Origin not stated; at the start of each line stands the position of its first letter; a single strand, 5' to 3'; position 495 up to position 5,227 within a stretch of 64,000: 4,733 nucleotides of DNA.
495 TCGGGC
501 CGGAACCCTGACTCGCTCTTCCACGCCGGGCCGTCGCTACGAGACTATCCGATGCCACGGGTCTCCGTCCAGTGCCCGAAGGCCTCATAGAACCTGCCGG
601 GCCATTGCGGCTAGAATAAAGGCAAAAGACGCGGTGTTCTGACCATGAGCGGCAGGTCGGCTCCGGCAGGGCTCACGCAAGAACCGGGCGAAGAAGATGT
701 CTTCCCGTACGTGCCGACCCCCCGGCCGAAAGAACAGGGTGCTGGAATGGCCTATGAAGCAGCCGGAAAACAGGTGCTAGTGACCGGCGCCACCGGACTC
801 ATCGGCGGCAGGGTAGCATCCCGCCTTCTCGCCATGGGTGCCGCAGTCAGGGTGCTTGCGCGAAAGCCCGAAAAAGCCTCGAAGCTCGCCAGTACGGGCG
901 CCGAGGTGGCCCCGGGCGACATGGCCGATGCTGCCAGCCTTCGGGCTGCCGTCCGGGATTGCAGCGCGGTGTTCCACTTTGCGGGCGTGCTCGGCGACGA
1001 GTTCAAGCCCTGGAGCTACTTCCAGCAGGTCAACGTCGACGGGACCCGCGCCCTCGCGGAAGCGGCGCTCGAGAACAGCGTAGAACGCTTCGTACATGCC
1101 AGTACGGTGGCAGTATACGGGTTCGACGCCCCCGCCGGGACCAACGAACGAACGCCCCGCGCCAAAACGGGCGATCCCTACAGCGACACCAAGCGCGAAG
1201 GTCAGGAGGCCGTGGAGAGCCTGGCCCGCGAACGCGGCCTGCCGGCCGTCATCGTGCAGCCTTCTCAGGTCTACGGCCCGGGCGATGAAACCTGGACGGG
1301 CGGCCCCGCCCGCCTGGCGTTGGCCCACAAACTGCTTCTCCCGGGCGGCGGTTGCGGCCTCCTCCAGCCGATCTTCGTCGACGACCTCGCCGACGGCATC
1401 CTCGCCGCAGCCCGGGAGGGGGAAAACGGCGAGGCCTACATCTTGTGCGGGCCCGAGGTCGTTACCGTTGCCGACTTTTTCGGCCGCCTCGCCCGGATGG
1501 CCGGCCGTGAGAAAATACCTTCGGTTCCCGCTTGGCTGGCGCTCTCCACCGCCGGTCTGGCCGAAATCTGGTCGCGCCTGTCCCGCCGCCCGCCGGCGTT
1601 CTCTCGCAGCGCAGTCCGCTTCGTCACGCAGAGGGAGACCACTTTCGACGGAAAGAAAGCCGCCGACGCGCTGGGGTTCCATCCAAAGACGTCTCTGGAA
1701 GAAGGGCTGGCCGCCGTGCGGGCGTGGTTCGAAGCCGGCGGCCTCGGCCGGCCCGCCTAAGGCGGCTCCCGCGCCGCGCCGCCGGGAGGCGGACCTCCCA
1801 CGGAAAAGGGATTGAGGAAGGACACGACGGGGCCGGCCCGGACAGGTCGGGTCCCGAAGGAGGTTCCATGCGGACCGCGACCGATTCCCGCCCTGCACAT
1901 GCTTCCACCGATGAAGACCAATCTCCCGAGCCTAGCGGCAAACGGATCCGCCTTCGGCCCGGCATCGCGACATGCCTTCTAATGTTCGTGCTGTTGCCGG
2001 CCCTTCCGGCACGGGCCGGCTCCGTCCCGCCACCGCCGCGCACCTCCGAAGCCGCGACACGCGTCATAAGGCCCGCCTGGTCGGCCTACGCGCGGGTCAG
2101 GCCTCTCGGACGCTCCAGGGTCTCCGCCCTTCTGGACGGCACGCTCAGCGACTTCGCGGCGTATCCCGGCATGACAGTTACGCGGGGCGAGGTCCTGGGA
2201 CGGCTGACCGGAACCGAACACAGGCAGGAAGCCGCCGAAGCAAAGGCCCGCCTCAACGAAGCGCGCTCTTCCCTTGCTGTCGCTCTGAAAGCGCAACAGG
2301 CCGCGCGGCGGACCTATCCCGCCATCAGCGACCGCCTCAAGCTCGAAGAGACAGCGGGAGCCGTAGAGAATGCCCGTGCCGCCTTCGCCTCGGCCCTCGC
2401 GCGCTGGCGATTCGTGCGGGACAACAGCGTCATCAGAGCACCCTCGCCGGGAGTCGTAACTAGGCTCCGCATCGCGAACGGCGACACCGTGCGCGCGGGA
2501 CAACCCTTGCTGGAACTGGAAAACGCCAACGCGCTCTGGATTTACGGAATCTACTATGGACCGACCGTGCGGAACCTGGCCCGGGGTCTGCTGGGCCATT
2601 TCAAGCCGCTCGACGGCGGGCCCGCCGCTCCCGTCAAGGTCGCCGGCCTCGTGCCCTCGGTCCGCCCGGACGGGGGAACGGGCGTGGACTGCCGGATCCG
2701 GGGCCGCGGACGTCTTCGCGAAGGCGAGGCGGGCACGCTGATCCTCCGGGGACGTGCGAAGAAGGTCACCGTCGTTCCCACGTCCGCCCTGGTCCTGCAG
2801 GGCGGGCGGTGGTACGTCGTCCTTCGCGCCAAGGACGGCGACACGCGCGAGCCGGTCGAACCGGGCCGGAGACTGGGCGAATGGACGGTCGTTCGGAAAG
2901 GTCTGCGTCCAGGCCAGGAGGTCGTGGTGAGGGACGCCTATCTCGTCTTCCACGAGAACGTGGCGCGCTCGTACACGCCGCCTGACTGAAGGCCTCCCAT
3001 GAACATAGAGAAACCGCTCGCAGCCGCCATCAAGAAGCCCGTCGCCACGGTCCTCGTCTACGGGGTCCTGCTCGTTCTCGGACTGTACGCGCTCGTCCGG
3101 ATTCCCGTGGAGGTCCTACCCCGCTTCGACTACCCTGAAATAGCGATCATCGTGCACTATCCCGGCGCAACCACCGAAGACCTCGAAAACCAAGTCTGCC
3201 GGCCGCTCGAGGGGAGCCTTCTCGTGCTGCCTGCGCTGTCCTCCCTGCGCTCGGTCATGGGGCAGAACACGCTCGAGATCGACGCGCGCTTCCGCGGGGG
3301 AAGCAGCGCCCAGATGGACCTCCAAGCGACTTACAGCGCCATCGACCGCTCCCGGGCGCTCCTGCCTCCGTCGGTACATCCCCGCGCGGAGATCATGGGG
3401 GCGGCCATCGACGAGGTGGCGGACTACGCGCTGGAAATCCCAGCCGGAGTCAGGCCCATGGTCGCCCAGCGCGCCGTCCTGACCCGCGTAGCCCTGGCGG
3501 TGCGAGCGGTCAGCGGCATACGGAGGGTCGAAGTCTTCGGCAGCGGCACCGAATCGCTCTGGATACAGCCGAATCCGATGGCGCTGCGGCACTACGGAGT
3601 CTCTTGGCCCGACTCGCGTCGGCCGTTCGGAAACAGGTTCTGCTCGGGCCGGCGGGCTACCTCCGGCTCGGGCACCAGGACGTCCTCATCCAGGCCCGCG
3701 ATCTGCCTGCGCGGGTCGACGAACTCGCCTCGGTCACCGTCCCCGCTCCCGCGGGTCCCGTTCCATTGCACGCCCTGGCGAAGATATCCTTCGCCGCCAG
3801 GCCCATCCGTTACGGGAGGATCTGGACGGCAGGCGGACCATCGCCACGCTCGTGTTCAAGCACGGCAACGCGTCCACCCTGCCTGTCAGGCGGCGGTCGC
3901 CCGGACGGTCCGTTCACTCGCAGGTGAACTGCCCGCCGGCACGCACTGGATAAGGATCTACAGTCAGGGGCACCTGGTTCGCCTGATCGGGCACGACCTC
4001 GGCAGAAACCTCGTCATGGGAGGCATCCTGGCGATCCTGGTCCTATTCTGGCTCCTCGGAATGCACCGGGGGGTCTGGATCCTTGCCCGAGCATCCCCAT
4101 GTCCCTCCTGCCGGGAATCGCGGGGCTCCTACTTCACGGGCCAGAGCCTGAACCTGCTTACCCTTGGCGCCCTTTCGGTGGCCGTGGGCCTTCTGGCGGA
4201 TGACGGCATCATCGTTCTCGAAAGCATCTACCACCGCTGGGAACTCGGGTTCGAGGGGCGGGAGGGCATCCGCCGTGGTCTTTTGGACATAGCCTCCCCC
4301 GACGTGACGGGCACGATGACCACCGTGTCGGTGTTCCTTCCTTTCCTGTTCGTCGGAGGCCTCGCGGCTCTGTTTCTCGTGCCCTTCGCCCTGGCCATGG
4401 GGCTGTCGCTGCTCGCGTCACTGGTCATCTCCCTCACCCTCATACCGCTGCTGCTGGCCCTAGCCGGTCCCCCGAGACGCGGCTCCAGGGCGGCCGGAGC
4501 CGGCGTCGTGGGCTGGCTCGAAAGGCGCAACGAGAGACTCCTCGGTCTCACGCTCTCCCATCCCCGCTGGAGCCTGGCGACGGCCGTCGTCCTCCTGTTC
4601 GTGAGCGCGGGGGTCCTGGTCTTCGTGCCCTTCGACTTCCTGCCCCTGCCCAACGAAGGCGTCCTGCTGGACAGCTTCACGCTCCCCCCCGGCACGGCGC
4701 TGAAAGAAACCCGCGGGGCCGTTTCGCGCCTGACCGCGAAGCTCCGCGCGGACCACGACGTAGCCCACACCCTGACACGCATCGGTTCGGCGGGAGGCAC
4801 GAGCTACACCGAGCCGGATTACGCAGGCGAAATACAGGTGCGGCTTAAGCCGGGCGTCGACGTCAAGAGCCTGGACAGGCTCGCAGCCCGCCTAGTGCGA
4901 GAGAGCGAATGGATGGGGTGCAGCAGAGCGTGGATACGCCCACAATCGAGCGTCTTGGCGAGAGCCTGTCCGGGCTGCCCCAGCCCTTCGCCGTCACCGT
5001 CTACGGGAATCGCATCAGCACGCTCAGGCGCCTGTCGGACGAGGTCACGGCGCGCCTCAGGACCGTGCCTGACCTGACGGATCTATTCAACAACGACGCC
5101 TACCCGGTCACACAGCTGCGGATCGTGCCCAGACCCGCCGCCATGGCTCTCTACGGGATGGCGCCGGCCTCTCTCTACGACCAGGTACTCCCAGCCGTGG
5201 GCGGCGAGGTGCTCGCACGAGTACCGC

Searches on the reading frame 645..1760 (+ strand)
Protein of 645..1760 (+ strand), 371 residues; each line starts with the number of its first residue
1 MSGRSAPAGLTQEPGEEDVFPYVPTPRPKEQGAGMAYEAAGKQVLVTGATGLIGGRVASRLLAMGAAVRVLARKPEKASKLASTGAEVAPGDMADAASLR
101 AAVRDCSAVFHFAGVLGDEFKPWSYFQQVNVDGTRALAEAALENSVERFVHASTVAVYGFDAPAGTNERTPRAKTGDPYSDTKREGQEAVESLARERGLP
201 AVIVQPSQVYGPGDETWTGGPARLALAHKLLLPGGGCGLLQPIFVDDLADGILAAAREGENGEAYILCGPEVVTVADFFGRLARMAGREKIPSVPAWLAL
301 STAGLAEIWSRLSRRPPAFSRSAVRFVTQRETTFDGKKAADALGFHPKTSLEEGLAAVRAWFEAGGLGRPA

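Call 31: find_encoding_contigs(protein=window:645-1760:+, flank=10000, max_places=3)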
Protein window:645-1760:+ (371 aa): no gene with exactly this product is on record in the collection.

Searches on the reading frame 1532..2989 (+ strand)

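Call 43: search_protein_families(library=pfam, proteins=[window:1532-2989:+], max_evalue=0.0001)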
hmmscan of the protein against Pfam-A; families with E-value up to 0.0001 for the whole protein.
window:1532-2989:+ (485 aa): 3 families
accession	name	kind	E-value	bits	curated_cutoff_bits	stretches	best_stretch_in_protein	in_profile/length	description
PF16576.10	HlyD_D23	-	3.1e-08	33.6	30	1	199-338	24-148/214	Barrel-sandwich domain of CusB or HlyD membrane-fusion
PF13437.12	HlyD_3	-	7.6e-08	33.5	22.2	1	300-382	1-85/106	HlyD family secretion protein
PF13533.13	Biotin_lipoyl_2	-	1.1e-06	28.8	29.8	1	301-330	3-32/32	Biotin-lipoyl like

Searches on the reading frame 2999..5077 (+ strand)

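Call 43: search_protein_families(library=pfam, proteins=[window:2999-5077:+], max_evalue=0.0001)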
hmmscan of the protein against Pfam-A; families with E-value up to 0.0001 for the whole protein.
window:2999-5077:+ (692 aa): 1 family
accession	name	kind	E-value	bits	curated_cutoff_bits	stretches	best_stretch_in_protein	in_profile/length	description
PF00873.25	ACR_tran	-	7.1e-78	262.8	28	2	298-622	297-626/1021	AcrB/AcrD/AcrF family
